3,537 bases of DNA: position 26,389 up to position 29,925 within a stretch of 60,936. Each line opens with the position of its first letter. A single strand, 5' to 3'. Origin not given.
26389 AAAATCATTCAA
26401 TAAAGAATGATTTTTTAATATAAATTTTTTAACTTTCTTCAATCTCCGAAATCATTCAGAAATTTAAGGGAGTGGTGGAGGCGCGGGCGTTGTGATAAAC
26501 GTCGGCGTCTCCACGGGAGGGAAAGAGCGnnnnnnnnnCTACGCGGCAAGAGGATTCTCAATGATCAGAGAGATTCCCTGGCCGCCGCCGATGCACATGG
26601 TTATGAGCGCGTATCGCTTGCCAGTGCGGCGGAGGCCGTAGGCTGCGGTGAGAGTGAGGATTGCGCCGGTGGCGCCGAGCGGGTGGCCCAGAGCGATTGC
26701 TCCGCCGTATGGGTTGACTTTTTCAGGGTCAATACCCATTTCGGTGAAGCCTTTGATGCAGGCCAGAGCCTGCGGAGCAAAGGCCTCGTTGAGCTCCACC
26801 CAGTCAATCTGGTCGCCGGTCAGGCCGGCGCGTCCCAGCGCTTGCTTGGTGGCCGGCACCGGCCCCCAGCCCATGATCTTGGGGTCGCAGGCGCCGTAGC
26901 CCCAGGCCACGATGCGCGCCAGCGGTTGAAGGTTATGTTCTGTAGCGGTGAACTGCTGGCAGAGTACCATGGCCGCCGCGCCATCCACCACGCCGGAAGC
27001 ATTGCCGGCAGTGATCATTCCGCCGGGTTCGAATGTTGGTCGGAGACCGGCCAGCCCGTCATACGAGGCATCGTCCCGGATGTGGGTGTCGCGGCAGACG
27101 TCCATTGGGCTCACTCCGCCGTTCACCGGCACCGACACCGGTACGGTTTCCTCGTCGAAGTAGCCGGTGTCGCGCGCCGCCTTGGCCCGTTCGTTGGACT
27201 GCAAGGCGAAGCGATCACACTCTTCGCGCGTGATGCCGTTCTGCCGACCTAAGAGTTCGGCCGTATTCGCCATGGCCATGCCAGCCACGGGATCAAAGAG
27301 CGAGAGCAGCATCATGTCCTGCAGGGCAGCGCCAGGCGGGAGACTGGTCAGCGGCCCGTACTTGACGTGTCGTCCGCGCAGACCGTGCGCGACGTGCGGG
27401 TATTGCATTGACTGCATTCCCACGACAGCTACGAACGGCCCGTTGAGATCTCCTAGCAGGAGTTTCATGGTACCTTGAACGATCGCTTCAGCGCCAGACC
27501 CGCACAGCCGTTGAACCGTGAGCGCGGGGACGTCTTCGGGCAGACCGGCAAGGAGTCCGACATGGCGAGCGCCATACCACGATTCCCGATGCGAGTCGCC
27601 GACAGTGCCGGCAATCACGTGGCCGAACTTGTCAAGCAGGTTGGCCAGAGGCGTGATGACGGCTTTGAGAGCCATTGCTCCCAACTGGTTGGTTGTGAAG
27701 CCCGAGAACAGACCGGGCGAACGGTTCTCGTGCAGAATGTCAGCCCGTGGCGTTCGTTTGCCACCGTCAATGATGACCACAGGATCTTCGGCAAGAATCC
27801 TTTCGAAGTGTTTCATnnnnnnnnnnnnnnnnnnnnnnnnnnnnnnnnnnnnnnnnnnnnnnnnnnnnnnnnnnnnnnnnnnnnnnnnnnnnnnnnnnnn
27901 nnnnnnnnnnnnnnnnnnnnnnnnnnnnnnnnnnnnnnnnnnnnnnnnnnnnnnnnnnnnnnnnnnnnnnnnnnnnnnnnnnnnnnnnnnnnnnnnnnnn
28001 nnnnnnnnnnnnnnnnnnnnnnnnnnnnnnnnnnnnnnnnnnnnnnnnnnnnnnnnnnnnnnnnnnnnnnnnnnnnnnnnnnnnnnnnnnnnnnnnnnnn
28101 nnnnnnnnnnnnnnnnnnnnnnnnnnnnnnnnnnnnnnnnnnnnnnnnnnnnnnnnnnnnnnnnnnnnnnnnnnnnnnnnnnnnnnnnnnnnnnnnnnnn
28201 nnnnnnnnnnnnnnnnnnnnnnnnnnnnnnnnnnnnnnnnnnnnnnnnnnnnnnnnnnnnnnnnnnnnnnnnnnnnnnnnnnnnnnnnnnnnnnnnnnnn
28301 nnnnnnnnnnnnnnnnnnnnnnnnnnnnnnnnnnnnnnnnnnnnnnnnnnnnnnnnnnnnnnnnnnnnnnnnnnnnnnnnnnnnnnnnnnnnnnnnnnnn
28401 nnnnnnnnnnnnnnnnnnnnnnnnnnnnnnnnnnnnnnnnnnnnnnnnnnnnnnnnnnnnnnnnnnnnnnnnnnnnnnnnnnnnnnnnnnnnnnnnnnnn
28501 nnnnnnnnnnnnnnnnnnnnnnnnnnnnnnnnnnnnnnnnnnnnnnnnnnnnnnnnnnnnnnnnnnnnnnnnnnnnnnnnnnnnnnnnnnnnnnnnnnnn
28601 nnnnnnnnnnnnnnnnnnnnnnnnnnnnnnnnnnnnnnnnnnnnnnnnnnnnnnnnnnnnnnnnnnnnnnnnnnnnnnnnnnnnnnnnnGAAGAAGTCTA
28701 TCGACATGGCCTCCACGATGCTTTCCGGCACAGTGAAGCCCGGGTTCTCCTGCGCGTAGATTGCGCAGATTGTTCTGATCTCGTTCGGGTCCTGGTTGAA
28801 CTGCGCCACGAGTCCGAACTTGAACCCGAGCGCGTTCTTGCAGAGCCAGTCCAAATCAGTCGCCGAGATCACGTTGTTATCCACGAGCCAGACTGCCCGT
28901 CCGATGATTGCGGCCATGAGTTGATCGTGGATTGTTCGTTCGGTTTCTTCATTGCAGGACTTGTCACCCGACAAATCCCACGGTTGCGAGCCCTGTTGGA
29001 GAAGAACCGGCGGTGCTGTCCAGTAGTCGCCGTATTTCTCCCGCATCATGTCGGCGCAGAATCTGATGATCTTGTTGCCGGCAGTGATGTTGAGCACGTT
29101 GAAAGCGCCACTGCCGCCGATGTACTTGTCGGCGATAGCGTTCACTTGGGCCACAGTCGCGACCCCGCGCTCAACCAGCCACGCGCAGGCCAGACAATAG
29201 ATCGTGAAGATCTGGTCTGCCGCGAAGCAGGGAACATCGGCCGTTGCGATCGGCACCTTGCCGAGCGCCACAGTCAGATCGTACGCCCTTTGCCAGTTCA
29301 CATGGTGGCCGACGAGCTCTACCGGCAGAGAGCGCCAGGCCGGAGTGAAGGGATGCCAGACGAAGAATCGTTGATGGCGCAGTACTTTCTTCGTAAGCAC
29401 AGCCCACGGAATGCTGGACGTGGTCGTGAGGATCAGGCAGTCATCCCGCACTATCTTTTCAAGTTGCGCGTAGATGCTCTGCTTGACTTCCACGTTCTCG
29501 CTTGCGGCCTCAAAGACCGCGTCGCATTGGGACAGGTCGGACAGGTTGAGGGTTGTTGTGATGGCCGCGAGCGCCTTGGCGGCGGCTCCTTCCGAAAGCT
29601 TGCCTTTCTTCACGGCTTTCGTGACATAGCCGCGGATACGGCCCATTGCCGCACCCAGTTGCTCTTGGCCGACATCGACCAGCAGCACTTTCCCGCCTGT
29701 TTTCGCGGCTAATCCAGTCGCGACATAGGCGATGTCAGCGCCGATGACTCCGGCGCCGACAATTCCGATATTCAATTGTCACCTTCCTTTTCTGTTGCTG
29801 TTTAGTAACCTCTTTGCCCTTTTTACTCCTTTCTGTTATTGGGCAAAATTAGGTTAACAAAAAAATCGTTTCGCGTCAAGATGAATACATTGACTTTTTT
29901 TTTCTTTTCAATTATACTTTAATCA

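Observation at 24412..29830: A GC-rich three-gene island (OPT transporter, thiolase, HADH/enoyl-CoA hydratase) is embedded in an AT-rich streamlined genome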

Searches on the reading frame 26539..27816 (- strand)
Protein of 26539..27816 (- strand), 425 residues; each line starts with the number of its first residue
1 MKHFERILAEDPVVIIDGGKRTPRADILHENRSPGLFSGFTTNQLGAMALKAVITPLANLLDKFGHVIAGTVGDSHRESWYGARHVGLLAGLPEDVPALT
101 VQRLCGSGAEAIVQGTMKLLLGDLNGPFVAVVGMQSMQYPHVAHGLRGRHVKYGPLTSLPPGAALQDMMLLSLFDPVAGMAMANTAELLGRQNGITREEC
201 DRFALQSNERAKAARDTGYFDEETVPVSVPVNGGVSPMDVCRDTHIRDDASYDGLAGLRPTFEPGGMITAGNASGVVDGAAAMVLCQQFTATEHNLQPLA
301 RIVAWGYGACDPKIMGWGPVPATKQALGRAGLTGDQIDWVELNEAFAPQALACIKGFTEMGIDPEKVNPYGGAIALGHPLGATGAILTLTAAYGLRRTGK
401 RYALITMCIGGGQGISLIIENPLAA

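Call 5: search_protein_families(library=pfam, proteins=[window:26539-27816:-])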
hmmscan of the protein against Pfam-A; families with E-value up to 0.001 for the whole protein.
window:26539-27816:- (425 aa): 2 families
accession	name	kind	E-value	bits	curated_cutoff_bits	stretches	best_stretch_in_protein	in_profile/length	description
PF00108.29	Thiolase_N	-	2.4e-50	171.8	26.4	1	33-287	14-258/260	Thiolase, N-terminal domain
PF02803.24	Thiolase_C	-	3.2e-44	149.9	27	1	296-420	1-122/123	Thiolase, C-terminal domain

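Call 6: search_protein_families(library=ncbifam, proteins=[window:26539-27816:-])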
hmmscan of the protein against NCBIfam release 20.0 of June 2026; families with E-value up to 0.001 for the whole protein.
window:26539-27816:- (425 aa): 38 families (the best 25 are shown)
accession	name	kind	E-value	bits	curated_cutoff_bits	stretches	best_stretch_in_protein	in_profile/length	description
NF006552.0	PRK09051.1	subfamily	7.5e-106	354.7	565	1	38-421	24-394/395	beta-ketothiolase BktB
TIGR01930.1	AcCoA-C-Actrans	subfamily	3e-104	349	240.55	1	19-420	4-385/385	acetyl-CoA C-acyltransferase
NF042999.1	bketothiol_BktB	equivalog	3.9e-101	339.1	725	1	38-421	23-393/394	beta-ketothiolase BktB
NF004853.0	PRK06205.1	subfamily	5.3e-90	302.3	551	1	34-421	18-402/404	acetyl-CoA C-acetyltransferase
NF006551.0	PRK09050.1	subfamily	2.7e-89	300.1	605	1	33-420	17-399/401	3-oxoadipyl-CoA thiolase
TIGR02430.1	pcaF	equivalog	5.1e-87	292.5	597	1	32-420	15-398/400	3-oxoadipyl-CoA thiolase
NF006001.0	PRK08131.1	equivalog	1.1e-86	291.3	622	1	32-421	16-399/401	3-oxoadipyl-CoA thiolase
NF005033.0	PRK06445.1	equivalog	1.1e-84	284.9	511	1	20-421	11-394/395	acetyl-CoA C-acetyltransferase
NF006510.0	PRK08947.1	equivalog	6.6e-84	282.1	519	1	13-420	4-385/387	acetyl-CoA C-acyltransferase FadA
NF006553.0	PRK09052.1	equivalog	7.6e-82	275.4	567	1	35-420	24-397/399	acetyl-CoA C-acyltransferase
NF005805.0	PRK07661.1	equivalog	5.1e-77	259.4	633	1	35-420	20-389/391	acetyl-CoA C-acetyltransferase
TIGR02445.1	fadA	equivalog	2.2e-75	254.1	591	1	35-421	18-384/385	acetyl-CoA C-acyltransferase FadA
NF005890.0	PRK07851.1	equivalog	5.8e-73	246.2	580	1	179-420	170-403/406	acetyl-CoA C-acetyltransferase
NF005865.0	PRK07801.1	equivalog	9.7e-72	242.3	591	1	35-420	19-380/382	acetyl-CoA C-acetyltransferase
NF004206.0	PRK05656.1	subfamily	1.4e-70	238.3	688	1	41-420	25-391/392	acetyl-CoA C-acetyltransferase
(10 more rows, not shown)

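Call 8: find_encoding_contigs(protein=window:26539-27816:-, flank=10000, max_places=10)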
Protein window:26539-27816:- (425 aa): 2 contigs read that carry it; 2 places shown.
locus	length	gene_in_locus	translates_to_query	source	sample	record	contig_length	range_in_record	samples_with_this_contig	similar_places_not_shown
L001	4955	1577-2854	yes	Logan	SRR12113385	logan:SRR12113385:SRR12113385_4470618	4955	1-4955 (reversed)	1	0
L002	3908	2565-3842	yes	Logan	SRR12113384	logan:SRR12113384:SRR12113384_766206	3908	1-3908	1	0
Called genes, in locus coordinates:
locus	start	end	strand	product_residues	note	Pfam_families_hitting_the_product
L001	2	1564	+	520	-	?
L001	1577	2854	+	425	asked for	PF00108:Thiolase_N, PF02803:Thiolase_C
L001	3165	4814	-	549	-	PF03169:OPT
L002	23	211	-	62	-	-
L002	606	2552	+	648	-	PF02737:3HCDH_N, PF00725:3HCDH (faint), PF00378:ECH_1, PF16113:ECH_2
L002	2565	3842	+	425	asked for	PF00108:Thiolase_N, PF02803:Thiolase_C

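Call 33: find_homologous_proteins(query=window:26539-27816:-)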
Query window:26539-27816:- (425 aa): 8000 proteins with E <= 0.001 among 8000 candidates; the best 120 are listed.
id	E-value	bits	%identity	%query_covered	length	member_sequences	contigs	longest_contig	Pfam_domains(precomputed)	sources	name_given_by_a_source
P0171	5.1e-286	967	100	100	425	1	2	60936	PF02803.25,PF00108.30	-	-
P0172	4.1e-200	684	75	96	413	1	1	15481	PF02803.25,PF00108.30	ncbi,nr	ncbi:MAG: thiolase family protein [Candidatus Magasanikbacteria bacterium]|nr:thiolase family protei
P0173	1.9e-182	626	70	100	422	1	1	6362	PF02803.25,PF00108.30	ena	-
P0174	2.1e-154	533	60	98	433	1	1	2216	PF02803.25,PF00108.30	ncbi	-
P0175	4.7e-154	532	60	97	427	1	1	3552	PF02803.25,PF00108.30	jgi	jgi:acetyl-CoA acetyltransferase family protein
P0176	2.5e-153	530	61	97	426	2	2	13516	PF02803.25,PF00108.30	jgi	-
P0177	2.0e-152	527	60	96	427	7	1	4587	PF02803.25,PF00108.30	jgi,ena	-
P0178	2.2e-152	526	61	96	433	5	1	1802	PF02803.25,PF00108.30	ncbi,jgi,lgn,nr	ncbi:MAG: thiolase family protein [Acidobacteria bacterium]|nr:thiolase family protein [Acidobacteri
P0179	4.3e-152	525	60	97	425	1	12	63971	PF02803.25,PF00108.30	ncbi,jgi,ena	-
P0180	5.0e-152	525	61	97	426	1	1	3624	PF02803.25,PF00108.30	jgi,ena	-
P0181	6.5e-152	525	60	97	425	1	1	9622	PF02803.25,PF00108.30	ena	-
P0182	9.3e-152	524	60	97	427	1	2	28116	PF02803.25,PF00108.30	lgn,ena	-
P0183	1.2e-151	524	61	96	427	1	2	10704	PF02803.25,PF00108.30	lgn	-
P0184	1.5e-151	524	60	97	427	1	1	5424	PF02803.25,PF00108.30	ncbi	-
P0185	2.5e-151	523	60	97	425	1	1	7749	PF02803.25,PF00108.30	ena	-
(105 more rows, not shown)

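Call 34: find_encoding_contigs(protein=P0173, flank=10000, max_places=3)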
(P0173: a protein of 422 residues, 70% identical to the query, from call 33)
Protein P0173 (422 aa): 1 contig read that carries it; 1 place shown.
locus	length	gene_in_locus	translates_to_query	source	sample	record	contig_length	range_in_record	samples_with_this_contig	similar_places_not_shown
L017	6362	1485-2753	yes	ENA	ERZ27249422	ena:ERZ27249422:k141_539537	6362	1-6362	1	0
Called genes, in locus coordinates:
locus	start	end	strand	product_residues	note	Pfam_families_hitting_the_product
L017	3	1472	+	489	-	?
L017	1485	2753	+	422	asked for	PF00108:Thiolase_N, PF02803:Thiolase_C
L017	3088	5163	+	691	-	PF03169:OPT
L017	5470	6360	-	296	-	?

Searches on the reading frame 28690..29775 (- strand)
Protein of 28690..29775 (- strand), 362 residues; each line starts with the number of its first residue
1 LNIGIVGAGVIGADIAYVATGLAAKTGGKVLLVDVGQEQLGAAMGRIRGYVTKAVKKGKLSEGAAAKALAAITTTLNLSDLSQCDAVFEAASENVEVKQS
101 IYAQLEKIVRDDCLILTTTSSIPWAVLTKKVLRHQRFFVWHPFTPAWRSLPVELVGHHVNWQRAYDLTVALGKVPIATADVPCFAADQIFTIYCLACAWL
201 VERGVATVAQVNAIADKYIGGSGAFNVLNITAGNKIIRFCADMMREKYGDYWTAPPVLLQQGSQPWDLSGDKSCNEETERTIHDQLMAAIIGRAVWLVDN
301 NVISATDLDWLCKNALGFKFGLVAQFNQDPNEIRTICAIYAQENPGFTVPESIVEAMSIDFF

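Call 59: search_solved_structures(query=window:28690-29775:-, max_evalue=0.00001, show_alignments=3)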
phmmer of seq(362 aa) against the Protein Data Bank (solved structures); distinct sequences matched with E-value up to 0.00001: 49.
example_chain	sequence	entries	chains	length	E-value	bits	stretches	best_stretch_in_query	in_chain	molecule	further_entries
6hrd_A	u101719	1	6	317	8.2e-24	87.6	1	2-260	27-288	3-hydroxybutyryl-CoA dehydrogenase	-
9fbd_A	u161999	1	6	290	1.4e-23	86.9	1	2-215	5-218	3-hydroxybutyryl-CoA dehydrogenase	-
9w15_B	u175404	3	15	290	1.8e-23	86.5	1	1-214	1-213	3-hydroxyacyl-CoA dehydrogenase, NAD binding domain protein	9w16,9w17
6aa8_A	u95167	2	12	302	8.6e-23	84.3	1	3-259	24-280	3-hydroxybutyryl-CoA dehydrogenase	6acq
7o1i_A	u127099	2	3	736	9.2e-23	84.2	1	2-205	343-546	3-hydroxyacyl-CoA dehydrogenase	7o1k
4b3h_A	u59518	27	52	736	9.3e-23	84.2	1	2-205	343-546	FATTY ACID BETA-OXIDATION COMPLEX ALPHA-CHAIN FADB | 3-hydroxyacyl-CoA dehydrogenase | Probable fatty oxidation protein FadB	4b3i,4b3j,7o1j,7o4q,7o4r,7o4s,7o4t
9jhe_A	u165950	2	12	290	7e-22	81.3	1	1-214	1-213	3-hydroxyacyl-CoA dehydrogenase, NAD binding domain protein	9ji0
1wdk_A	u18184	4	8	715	7.9e-22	81.1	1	4-230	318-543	Fatty oxidation complex alpha subunit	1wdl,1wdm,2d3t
9jhz_C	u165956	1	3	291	1.9e-21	79.9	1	1-214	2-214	3-hydroxyacyl-CoA dehydrogenase, NAD binding domain protein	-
9jhy_C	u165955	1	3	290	1.9e-21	79.8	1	1-214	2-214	3-hydroxyacyl-CoA dehydrogenase, NAD binding domain protein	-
7o1g_A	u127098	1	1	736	2e-21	79.8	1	2-205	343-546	3-hydroxyacyl-CoA dehydrogenase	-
7o1l_A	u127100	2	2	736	2e-21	79.8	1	2-205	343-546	3-hydroxyacyl-CoA dehydrogenase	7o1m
4r1n_A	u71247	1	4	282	4.7e-20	75.2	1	3-214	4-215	3-hydroxybutyryl-CoA dehydrogenase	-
4kuh_A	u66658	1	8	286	5e-20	75.2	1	3-214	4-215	3-hydroxybutyryl-CoA dehydrogenase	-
4kue_A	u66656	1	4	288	5.1e-20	75.2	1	3-214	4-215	3-hydroxybutyryl-CoA dehydrogenase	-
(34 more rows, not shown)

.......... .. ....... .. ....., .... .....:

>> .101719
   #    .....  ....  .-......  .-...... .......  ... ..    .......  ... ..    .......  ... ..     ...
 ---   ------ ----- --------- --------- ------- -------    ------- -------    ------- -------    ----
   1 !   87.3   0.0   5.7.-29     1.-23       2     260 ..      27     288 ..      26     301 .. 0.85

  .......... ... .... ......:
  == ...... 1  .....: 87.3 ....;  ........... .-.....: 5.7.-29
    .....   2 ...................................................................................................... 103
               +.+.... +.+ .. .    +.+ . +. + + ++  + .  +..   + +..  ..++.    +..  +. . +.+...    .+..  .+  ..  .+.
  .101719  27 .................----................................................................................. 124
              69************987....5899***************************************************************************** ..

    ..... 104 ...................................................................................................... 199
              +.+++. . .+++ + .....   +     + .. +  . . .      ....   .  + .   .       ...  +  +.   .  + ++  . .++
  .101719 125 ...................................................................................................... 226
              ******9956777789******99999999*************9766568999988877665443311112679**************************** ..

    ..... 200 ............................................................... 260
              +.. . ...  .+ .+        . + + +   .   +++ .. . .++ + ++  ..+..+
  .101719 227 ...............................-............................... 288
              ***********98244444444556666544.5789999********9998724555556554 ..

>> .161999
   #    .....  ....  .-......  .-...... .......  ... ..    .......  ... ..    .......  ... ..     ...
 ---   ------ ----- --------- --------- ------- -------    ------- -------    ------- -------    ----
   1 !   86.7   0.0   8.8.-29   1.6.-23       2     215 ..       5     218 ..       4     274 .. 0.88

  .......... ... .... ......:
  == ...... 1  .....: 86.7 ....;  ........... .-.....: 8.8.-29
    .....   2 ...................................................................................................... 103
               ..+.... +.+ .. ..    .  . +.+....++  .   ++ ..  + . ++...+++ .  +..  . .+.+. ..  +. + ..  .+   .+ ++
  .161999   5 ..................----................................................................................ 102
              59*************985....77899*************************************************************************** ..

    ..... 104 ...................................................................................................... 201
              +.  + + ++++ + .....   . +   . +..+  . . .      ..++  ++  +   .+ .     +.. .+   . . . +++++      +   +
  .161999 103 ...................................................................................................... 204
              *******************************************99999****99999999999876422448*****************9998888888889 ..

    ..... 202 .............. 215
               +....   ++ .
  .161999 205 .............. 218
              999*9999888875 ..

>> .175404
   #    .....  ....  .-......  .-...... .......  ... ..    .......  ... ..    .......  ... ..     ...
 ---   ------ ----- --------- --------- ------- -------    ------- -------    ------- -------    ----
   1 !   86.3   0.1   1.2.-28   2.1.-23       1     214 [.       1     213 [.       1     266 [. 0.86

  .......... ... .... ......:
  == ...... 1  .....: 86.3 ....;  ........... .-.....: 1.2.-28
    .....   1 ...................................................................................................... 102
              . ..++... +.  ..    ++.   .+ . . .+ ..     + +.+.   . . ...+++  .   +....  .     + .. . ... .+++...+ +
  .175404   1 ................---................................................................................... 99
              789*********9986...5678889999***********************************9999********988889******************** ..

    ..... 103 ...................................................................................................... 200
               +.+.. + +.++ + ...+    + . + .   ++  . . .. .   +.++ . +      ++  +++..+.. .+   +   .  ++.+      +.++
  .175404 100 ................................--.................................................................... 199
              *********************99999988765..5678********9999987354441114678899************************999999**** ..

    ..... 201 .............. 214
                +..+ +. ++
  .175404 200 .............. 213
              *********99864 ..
